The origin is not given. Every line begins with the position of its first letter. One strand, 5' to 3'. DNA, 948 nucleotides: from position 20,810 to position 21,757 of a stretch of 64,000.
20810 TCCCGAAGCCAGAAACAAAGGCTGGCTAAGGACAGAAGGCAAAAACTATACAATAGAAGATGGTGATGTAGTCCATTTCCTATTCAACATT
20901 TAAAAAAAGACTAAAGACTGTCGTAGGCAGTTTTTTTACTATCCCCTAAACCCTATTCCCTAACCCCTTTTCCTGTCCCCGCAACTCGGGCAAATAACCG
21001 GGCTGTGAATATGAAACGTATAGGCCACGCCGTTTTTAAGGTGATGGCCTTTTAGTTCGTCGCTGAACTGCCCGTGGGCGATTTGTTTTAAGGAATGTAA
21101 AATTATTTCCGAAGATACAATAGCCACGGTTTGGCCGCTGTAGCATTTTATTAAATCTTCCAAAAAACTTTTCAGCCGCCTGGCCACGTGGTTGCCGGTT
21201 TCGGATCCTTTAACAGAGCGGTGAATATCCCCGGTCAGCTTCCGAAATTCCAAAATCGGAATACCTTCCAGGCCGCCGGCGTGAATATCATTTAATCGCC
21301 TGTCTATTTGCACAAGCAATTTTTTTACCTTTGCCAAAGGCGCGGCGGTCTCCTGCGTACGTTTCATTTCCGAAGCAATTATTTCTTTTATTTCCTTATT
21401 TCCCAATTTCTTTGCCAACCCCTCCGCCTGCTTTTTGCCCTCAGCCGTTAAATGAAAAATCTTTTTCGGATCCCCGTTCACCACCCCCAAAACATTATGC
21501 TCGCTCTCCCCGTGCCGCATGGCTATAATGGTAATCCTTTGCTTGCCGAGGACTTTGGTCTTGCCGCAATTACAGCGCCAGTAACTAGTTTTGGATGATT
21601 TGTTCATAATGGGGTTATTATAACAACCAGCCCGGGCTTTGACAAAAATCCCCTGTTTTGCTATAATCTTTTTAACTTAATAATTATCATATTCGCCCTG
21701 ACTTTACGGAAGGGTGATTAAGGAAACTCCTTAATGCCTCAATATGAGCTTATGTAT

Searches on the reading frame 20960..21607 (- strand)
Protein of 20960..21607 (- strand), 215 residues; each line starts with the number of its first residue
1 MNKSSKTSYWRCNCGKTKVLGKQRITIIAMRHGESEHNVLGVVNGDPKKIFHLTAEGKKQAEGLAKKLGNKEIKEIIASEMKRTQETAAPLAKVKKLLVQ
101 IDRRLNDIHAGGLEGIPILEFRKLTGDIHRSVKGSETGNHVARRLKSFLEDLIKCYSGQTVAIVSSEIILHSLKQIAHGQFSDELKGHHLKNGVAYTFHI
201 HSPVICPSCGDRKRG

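Call 60: search_protein_families(library=pfam, proteins=[window:20960-21607:-], max_evalue=0.001)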
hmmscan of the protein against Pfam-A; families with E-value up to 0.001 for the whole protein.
window:20960-21607:- (215 aa): 1 family
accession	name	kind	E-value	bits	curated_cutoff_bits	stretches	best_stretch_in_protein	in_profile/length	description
PF00300.27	His_Phos_1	-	1.6e-28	100.1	21.7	1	27-198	1-179/194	Histidine phosphatase superfamily (branch 1)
